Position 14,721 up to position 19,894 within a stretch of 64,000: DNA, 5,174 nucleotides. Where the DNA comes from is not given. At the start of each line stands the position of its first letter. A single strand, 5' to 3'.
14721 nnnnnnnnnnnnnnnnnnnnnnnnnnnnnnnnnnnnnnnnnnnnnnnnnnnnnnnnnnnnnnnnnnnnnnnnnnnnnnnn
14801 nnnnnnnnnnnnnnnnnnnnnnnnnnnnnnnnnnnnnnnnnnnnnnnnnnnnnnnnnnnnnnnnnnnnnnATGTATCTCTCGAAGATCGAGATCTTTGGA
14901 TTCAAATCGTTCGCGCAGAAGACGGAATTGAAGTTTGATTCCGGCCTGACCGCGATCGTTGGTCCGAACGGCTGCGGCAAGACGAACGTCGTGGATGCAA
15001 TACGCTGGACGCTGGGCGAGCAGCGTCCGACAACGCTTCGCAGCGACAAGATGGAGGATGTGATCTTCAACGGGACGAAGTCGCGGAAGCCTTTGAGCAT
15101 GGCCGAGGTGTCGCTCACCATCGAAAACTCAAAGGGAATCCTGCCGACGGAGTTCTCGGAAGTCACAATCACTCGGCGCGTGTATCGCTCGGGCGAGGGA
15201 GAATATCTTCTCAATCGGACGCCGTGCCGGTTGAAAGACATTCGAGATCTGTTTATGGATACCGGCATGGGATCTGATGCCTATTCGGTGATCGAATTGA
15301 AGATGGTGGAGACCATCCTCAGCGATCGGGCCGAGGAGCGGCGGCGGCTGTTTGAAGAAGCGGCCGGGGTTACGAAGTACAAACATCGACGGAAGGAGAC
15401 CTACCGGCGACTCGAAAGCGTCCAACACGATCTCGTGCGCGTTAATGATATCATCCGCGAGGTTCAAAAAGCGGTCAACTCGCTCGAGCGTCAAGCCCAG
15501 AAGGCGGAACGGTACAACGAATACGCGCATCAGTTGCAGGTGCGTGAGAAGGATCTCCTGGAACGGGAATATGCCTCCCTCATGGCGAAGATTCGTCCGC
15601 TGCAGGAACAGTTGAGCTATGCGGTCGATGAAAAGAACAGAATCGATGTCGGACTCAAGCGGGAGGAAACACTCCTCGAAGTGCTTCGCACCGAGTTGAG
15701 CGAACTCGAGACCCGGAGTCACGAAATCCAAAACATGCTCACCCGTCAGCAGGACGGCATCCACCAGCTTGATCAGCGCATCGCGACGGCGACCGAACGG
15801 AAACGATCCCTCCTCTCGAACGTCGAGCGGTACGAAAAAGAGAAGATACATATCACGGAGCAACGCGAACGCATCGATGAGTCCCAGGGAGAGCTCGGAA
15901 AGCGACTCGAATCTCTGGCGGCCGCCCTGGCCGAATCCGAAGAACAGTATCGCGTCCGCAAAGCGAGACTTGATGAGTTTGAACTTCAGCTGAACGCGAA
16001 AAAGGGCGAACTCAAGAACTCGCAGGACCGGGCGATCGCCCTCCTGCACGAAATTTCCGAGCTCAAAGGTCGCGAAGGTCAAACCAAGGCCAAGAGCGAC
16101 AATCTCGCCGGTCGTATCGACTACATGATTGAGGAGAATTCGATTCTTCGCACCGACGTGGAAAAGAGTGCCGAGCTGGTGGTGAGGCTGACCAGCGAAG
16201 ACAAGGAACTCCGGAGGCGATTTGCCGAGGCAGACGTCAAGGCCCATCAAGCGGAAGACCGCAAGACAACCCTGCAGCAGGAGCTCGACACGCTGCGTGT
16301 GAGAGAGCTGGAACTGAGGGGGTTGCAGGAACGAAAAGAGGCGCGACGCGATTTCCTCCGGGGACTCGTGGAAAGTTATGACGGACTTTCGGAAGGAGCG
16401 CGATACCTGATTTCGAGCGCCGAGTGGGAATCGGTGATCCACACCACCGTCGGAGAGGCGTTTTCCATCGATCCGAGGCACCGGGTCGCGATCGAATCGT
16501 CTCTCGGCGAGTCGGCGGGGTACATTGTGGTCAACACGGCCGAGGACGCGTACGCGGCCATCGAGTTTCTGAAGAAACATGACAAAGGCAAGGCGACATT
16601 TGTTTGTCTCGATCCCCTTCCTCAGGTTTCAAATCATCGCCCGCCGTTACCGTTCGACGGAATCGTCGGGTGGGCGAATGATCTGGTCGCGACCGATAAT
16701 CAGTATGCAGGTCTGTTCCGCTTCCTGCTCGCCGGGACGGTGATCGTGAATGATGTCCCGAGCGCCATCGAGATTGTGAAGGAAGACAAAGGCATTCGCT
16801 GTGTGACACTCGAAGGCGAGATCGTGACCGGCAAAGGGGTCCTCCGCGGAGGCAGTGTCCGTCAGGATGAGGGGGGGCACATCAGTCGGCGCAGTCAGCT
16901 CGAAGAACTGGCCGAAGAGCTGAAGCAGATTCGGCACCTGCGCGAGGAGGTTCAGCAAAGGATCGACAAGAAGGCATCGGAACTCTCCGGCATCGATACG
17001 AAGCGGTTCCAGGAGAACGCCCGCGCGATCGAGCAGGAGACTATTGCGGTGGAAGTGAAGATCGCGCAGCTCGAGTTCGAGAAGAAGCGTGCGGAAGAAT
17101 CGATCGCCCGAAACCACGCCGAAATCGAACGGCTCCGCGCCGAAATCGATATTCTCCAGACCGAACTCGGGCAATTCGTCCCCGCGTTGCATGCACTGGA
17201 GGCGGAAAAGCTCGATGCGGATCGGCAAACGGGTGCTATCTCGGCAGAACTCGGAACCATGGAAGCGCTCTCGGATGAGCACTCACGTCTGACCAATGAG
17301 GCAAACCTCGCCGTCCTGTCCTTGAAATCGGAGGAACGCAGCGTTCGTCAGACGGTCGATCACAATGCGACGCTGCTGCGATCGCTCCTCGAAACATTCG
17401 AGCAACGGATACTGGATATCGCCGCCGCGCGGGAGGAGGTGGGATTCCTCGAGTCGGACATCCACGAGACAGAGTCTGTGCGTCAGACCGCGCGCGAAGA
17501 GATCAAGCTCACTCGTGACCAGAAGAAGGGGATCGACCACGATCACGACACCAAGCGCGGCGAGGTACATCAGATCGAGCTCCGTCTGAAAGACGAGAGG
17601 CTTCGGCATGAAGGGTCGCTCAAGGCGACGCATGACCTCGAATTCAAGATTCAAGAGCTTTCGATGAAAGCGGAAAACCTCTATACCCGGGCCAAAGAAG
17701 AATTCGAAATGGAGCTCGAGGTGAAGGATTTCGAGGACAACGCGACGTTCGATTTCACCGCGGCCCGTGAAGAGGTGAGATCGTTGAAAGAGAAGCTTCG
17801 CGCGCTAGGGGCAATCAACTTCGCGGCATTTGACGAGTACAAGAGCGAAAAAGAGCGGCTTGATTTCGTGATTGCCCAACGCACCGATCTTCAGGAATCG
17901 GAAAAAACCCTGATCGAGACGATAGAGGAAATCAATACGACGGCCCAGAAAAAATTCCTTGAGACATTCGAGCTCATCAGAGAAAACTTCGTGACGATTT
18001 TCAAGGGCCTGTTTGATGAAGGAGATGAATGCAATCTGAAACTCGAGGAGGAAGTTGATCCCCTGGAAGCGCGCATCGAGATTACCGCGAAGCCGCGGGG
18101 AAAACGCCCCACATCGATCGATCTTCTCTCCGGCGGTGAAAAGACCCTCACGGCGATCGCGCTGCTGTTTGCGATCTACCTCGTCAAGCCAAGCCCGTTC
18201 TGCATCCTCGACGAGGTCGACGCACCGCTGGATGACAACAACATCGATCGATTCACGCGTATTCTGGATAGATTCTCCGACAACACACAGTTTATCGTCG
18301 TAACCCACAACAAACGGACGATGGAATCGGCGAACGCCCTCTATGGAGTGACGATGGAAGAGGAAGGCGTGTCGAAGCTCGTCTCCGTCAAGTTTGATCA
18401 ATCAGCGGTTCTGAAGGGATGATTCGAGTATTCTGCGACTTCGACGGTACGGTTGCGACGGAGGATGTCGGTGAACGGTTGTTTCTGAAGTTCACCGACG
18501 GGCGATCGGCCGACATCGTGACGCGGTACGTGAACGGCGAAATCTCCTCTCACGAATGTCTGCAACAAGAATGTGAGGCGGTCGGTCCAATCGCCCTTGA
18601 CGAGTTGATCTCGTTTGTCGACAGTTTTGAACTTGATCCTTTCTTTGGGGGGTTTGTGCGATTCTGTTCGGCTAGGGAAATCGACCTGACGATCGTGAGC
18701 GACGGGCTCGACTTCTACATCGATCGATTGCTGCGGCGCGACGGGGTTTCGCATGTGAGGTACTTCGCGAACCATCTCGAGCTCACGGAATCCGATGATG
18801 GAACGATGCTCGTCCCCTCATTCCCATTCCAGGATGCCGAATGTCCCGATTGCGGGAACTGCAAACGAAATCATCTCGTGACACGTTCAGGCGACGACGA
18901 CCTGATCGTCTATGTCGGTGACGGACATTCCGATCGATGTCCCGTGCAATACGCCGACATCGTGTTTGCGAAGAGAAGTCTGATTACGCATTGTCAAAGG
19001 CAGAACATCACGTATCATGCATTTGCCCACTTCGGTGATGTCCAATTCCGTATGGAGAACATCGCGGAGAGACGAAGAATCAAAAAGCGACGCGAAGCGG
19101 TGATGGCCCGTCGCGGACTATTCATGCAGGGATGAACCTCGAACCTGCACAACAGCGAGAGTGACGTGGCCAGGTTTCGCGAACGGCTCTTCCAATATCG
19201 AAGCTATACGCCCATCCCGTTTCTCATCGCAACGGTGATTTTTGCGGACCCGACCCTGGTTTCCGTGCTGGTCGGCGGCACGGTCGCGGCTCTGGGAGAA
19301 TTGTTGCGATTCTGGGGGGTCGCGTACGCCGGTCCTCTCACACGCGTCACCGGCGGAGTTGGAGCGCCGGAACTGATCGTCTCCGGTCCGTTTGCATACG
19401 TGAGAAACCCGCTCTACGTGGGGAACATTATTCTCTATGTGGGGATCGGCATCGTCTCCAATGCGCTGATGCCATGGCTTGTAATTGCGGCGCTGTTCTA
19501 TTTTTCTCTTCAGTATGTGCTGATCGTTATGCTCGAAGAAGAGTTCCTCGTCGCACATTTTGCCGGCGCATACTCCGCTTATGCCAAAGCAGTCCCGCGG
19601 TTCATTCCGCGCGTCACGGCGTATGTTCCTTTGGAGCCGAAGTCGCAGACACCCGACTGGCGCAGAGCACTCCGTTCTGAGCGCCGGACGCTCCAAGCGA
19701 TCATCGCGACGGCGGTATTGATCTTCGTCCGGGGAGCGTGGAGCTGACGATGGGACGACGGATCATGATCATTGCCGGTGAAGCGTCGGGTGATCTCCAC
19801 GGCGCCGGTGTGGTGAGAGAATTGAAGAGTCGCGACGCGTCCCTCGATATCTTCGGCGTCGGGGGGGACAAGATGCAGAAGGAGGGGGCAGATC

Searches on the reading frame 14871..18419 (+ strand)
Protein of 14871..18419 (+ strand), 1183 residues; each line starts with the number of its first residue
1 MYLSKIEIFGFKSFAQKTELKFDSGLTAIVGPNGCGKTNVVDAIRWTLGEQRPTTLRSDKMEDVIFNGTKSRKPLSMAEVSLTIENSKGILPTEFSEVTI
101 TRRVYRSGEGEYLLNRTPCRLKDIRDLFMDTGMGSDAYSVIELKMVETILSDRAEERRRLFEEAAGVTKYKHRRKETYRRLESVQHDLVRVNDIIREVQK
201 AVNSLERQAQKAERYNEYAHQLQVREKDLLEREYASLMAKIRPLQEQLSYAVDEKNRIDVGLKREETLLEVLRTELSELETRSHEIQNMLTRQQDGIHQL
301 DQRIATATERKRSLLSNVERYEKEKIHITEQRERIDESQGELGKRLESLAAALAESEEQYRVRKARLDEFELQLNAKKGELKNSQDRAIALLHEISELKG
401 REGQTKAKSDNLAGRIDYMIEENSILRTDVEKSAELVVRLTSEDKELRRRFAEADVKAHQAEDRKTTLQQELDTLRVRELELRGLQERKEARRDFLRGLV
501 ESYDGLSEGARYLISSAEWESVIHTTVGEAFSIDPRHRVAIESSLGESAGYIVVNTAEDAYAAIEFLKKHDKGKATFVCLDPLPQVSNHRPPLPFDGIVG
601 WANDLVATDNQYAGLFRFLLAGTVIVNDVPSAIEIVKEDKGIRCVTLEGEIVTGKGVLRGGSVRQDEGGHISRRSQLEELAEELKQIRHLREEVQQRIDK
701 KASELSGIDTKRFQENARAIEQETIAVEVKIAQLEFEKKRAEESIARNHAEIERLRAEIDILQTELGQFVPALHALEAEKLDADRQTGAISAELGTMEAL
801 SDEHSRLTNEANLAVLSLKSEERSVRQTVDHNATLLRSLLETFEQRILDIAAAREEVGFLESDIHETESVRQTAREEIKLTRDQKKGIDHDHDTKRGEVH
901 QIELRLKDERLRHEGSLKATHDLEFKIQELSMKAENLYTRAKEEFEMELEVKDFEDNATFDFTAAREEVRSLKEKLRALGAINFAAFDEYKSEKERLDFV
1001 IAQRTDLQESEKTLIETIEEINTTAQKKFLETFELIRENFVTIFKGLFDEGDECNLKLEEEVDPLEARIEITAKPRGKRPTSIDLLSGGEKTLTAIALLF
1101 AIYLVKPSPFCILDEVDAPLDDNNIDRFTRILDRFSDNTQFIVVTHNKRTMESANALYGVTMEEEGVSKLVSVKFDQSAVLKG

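Call 29: search_protein_families(library=pfam, proteins=[window:14871-18419:+], max_evalue=0.0001)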
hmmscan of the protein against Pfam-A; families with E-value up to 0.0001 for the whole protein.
window:14871-18419:+ (1183 aa): 6 families
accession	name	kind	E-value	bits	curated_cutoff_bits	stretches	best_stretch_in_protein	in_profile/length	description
PF02463.25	SMC_N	-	3.8e-70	236.2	40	1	2-1168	1-219/220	RecF/RecN/SMC N terminal domain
PF06470.18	SMC_hinge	-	2.6e-22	79.8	22.5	1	523-635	4-115/116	SMC proteins Flexible Hinge Domain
PF13304.12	AAA_21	-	6.4e-14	53.1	27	2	881-1147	42-299/304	AAA domain, putative AbiEii toxin, Type IV TA system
PF13175.12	AAA_15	-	4.3e-13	50.1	32.1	1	1-346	1-229/374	AAA ATPase domain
PF13476.12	AAA_23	-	2.2e-11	45.2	27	1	5-233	1-176/201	AAA domain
PF13555.12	AAA_29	-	7.8e-05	22.8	27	0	3-46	1-44/61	P-loop containing region of AAA domain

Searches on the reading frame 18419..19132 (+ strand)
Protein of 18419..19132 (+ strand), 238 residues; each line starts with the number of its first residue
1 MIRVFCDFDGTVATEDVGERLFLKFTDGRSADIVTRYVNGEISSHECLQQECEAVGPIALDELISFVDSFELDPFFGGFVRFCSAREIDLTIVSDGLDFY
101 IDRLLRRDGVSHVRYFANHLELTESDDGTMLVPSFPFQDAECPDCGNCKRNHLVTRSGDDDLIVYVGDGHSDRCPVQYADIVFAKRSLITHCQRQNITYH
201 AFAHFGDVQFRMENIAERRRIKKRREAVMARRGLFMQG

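Call 30: search_protein_families(library=pfam, proteins=[window:18419-19132:+], max_evalue=0.0001)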
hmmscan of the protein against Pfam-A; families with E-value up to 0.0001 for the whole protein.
window:18419-19132:+ (238 aa): 2 families
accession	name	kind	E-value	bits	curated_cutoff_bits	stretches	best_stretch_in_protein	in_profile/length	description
PF06888.18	Put_Phosphatase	-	7.1e-10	39.1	27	1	60-187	60-199/234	Putative Phosphatase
PF12710.13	HAD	-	2.4e-09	38.3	27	1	4-173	1-185/189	haloacid dehalogenase-like hydrolase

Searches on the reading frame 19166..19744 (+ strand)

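Call 30: search_protein_families(library=pfam, proteins=[window:19166-19744:+], max_evalue=0.0001)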
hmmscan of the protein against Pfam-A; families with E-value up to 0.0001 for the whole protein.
window:19166-19744:+ (193 aa): 2 families
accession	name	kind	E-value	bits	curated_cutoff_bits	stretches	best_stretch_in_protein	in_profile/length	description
PF04191.18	PEMT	-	8.8e-10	39.4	25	1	33-133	2-103/105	Phospholipid methyltransferase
PF04140.19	ICMT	-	1.2e-06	29.2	24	1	41-126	5-91/95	Isoprenylcysteine carboxyl methyltransferase (ICMT) family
